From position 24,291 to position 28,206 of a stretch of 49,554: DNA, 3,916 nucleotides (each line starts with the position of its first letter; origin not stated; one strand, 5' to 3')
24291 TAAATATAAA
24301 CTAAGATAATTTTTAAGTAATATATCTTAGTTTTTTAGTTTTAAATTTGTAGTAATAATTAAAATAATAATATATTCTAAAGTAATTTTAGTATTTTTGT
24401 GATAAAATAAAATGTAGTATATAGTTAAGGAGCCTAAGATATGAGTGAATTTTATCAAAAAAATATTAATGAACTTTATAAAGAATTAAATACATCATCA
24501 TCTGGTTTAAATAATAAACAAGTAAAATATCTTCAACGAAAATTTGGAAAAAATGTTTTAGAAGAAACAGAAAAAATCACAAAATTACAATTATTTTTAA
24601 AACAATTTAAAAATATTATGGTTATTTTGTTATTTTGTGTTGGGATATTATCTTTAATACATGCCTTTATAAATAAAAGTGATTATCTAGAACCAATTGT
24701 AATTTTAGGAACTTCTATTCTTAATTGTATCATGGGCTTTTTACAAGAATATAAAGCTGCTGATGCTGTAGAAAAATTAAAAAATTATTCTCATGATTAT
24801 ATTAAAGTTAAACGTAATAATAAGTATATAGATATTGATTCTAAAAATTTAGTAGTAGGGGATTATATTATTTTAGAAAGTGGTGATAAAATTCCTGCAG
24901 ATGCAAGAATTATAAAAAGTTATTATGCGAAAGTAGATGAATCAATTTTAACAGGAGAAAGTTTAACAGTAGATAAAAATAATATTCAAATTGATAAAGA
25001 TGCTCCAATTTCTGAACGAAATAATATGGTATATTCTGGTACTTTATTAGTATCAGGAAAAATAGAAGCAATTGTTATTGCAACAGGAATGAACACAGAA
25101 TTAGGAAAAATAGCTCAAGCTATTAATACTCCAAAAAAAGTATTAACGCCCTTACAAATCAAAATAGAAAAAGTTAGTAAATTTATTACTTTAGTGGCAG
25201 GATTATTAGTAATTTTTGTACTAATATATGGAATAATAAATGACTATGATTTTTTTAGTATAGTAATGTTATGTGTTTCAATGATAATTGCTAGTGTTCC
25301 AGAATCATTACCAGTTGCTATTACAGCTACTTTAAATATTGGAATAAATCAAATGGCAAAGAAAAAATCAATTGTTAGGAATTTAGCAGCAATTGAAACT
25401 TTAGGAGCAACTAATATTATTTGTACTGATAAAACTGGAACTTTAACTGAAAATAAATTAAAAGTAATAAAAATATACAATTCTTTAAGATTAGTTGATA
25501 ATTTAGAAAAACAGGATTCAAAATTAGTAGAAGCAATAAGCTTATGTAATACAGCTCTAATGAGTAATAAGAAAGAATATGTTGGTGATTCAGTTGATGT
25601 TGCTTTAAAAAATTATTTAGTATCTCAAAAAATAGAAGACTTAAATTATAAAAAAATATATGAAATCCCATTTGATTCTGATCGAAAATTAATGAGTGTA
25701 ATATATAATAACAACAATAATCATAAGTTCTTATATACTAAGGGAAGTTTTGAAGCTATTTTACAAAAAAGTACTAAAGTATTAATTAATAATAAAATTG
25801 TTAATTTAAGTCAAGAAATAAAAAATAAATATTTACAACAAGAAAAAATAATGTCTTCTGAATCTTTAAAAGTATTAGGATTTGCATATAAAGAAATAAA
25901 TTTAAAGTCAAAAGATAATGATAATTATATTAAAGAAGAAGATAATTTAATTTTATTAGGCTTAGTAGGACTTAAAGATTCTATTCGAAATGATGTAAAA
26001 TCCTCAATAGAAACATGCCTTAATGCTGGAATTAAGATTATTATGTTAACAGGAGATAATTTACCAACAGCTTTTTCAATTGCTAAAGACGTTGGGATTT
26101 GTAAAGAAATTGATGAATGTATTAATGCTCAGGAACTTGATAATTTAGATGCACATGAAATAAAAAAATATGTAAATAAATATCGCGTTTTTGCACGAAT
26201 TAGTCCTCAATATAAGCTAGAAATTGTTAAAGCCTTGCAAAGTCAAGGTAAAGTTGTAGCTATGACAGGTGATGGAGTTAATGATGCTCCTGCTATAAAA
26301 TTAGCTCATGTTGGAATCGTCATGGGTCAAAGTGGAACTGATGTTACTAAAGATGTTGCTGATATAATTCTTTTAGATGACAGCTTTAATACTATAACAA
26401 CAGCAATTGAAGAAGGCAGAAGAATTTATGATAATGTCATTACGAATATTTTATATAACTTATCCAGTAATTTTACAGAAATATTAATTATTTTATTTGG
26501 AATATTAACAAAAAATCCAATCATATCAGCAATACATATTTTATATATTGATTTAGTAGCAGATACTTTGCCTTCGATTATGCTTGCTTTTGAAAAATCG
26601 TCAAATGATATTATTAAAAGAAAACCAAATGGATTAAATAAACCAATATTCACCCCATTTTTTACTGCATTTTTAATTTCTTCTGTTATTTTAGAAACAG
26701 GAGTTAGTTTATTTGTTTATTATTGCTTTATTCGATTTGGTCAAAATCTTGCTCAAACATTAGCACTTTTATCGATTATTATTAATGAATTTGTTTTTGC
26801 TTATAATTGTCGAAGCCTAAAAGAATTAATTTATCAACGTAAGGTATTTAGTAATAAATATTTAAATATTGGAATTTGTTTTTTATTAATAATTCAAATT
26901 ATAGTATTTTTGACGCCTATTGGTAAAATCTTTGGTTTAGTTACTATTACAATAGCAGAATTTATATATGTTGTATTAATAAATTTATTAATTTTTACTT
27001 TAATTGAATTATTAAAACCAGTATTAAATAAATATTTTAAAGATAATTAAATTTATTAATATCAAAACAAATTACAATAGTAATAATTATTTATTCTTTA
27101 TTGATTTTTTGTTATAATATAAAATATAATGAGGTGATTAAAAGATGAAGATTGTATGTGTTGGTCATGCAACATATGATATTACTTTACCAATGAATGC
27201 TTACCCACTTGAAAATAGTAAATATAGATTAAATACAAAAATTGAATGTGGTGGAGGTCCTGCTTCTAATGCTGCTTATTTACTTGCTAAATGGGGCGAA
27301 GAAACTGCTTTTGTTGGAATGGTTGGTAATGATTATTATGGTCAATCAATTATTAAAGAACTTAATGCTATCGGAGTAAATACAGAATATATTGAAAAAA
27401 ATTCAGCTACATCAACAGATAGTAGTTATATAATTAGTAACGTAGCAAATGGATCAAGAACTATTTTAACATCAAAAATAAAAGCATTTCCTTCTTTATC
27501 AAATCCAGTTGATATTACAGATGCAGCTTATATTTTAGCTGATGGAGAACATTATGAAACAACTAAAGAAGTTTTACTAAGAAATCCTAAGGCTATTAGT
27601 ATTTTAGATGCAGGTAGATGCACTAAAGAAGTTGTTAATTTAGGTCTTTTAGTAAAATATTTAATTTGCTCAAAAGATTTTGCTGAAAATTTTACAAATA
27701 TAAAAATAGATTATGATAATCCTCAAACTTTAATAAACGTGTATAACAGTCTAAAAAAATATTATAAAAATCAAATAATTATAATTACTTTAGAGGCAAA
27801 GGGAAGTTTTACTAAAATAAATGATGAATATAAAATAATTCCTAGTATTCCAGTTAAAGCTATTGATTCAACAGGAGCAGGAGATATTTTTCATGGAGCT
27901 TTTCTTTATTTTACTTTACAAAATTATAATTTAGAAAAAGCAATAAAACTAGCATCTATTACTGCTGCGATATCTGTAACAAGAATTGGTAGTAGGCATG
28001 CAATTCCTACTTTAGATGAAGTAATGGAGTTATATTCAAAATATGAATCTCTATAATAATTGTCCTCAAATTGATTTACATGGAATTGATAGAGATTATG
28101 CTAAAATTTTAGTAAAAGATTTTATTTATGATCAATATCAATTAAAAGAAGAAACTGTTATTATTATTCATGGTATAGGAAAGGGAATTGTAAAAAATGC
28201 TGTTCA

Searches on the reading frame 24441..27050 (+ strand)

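Call 22: search_protein_families(library=pfam, proteins=[window:24441-27050:+], max_evalue=0.00001)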
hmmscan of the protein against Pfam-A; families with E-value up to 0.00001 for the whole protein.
window:24441-27050:+ (869 aa): 5 families
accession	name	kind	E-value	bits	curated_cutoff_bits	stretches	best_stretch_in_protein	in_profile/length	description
PF00122.25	E1-E2_ATPase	-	4.4e-51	173.4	28.1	1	118-308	4-181/181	E1-E2 ATPase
PF00689.26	Cation_ATPase_C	-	4.2e-33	115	27.3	1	694-859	3-173/175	Cation transporting ATPase, C-terminus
PF00702.32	Hydrolase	-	9.7e-17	62.4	26.4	1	326-622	3-190/191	haloacid dehalogenase-like hydrolase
PF00690.31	Cation_ATPase_N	-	1.3e-16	60.4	20.4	1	5-71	2-69/69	Cation transporter/ATPase, N-terminus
PF13246.12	Cation_ATPase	-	3.6e-14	53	21.7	1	368-447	2-91/91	Cation transport ATPase (P-type)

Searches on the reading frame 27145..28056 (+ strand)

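Call 22: search_protein_families(library=pfam, proteins=[window:27145-28056:+], max_evalue=0.00001)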
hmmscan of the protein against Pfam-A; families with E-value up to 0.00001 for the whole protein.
window:27145-28056:+ (303 aa): 1 family
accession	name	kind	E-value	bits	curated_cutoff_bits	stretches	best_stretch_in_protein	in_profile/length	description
PF00294.29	PfkB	-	2.6e-40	139.1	25.8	1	2-289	3-301/302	pfkB family carbohydrate kinase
